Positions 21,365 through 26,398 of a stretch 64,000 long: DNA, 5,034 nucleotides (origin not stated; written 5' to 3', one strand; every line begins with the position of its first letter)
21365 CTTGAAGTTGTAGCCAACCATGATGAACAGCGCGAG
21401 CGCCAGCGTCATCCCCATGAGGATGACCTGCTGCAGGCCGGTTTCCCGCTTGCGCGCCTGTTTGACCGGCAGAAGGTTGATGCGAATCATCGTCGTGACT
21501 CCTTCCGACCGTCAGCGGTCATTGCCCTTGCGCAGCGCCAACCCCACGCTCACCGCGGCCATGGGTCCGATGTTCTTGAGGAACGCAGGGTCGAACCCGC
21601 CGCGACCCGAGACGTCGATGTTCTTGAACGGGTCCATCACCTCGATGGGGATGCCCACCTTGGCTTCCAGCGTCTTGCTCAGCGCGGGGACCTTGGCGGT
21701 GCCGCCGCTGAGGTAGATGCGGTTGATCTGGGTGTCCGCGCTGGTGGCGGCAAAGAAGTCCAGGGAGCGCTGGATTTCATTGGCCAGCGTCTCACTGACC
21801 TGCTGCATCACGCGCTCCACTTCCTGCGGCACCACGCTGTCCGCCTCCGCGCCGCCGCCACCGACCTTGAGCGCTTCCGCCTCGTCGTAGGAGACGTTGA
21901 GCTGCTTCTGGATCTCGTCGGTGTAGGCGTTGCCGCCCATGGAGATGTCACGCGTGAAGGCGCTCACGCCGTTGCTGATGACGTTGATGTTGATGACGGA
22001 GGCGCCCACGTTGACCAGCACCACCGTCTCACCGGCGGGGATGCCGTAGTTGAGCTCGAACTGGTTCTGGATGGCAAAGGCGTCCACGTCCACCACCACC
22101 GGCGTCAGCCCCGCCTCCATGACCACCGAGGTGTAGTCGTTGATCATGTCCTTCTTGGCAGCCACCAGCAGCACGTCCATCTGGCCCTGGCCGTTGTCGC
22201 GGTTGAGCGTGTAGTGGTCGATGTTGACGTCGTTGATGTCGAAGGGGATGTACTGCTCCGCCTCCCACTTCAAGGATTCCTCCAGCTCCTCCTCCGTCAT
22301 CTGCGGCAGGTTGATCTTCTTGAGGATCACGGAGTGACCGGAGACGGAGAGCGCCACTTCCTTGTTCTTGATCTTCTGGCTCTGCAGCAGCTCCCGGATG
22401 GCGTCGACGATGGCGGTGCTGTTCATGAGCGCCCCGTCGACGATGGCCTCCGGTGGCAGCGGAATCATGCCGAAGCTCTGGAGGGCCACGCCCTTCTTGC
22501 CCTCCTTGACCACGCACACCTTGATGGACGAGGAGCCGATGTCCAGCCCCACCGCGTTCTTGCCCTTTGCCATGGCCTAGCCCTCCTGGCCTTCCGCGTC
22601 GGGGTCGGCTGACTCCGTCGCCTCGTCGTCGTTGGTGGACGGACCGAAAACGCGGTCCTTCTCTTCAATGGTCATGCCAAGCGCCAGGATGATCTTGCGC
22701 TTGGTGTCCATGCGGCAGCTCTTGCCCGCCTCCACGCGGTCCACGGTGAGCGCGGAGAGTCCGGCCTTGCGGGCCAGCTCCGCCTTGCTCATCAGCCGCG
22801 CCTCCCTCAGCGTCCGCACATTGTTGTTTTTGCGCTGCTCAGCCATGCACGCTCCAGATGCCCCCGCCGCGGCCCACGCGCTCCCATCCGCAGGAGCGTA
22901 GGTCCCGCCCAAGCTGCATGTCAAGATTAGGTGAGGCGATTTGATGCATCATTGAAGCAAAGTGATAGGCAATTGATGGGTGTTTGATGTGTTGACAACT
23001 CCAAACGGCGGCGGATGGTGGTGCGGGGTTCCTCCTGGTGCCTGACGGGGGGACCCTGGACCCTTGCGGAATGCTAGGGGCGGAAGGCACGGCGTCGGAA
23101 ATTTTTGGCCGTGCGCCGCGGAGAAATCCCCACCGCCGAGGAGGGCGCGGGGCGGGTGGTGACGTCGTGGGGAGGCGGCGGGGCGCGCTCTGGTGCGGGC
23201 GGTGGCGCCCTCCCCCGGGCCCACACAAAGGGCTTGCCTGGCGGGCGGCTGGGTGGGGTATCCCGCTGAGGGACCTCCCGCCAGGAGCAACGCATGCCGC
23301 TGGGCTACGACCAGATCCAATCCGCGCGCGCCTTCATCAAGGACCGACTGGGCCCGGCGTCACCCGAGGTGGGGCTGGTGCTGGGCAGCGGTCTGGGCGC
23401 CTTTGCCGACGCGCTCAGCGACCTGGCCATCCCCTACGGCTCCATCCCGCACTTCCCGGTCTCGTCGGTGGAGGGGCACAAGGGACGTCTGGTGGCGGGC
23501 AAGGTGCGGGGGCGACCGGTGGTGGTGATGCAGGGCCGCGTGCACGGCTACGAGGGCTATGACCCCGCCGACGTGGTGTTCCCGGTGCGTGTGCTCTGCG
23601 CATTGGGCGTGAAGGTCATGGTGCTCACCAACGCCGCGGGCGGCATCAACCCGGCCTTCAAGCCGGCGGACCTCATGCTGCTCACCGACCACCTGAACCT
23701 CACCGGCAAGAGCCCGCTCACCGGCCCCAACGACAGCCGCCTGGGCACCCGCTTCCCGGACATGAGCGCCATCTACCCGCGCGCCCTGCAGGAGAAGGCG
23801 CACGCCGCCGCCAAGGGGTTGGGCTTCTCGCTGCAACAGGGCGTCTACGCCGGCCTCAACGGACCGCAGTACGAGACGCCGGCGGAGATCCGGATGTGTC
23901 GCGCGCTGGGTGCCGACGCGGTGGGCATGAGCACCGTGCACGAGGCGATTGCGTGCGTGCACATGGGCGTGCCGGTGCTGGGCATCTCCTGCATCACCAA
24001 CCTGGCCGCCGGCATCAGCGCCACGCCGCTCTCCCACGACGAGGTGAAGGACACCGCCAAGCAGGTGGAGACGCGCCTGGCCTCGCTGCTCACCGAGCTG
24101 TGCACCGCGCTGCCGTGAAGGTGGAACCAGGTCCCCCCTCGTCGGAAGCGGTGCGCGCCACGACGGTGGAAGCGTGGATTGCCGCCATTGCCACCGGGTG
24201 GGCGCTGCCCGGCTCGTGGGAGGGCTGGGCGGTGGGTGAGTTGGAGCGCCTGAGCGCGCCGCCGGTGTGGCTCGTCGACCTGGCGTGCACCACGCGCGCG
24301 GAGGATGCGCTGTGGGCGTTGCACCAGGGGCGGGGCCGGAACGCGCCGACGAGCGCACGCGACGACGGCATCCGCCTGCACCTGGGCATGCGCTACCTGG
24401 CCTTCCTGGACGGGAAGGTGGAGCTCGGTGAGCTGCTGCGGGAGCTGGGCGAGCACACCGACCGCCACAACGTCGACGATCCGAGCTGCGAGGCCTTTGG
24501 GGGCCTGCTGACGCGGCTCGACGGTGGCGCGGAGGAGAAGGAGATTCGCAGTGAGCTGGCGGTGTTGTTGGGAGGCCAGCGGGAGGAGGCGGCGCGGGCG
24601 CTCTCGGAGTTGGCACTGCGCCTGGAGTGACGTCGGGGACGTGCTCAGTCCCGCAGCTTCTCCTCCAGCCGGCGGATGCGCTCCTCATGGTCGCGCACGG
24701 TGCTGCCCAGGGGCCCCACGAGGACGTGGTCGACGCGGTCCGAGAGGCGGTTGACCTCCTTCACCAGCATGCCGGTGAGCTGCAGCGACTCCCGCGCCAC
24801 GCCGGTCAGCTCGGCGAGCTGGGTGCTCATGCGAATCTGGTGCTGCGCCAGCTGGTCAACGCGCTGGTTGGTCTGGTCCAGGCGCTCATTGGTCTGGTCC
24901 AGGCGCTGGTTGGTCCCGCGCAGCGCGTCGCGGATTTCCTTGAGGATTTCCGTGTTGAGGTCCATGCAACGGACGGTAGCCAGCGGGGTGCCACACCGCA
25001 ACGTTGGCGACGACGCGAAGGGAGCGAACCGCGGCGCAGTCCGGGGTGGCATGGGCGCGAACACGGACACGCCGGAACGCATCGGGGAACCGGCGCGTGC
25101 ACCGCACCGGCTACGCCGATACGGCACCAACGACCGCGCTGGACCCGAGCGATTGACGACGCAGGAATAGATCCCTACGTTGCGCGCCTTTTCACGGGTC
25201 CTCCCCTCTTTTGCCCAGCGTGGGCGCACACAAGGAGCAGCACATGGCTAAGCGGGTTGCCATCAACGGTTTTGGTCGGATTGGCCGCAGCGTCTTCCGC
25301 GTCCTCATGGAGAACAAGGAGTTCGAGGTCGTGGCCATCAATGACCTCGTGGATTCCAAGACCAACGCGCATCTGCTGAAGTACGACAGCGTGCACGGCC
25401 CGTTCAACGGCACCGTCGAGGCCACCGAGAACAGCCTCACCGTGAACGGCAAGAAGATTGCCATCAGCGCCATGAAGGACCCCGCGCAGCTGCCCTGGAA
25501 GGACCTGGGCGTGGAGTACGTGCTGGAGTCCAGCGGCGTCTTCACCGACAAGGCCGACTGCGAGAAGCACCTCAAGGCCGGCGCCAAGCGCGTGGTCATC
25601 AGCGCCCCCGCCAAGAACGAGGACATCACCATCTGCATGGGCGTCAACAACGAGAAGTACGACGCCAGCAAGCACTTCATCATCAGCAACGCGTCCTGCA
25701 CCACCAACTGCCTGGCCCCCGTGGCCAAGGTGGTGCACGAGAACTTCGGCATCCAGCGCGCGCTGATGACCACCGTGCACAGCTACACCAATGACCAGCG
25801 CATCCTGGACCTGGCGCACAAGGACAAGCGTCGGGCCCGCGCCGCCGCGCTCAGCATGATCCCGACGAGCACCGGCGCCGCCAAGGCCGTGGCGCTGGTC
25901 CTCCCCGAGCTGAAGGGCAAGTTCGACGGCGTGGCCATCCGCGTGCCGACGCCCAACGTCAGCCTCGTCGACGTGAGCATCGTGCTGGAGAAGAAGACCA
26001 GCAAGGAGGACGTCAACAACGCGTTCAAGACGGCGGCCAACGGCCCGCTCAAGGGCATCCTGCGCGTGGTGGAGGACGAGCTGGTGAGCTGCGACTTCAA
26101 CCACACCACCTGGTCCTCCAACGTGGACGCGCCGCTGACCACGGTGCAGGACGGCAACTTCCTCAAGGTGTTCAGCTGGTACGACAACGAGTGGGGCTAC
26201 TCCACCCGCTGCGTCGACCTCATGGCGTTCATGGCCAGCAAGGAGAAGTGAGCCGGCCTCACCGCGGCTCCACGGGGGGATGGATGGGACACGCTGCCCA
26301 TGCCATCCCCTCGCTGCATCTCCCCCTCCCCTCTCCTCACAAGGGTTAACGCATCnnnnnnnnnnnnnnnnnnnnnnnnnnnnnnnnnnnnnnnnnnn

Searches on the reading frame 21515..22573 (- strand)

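Call 120: search_protein_families(library=pfam, proteins=[window:21515-22573:-], max_evalue=0.00001)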
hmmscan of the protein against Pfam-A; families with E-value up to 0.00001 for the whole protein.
window:21515-22573:- (353 aa): 4 families
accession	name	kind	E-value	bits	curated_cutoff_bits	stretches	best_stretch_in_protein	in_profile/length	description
PF11104.14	PilM_2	-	1.4e-78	264.7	27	1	9-349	1-339/340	Type IV pilus assembly protein PilM;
PF14450.12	FtsA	-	1.5e-14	54.9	31.8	1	185-315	1-112/127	Cell division protein FtsA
PF05134.19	T2SSL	-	1.3e-06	28.4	25.5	1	68-168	44-138/231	Type II secretion system (T2SS), protein L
PF06723.19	MreB_Mbl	-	4e-06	26.3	27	0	245-323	235-314/327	MreB/Mbl protein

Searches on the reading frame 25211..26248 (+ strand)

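Call 120: search_protein_families(library=pfam, proteins=[window:25211-26248:+], max_evalue=0.00001)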
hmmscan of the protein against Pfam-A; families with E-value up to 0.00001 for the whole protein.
window:25211-26248:+ (346 aa): 2 families
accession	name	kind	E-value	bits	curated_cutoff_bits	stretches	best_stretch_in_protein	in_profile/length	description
PF02800.25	Gp_dh_C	-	2.1e-65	219.5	24.4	1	168-324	1-158/158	Glyceraldehyde 3-phosphate dehydrogenase, C-terminal domain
PF00044.30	Gp_dh_N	-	5.9e-42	142.5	31.7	1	15-114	2-101/101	Glyceraldehyde 3-phosphate dehydrogenase, NAD binding domain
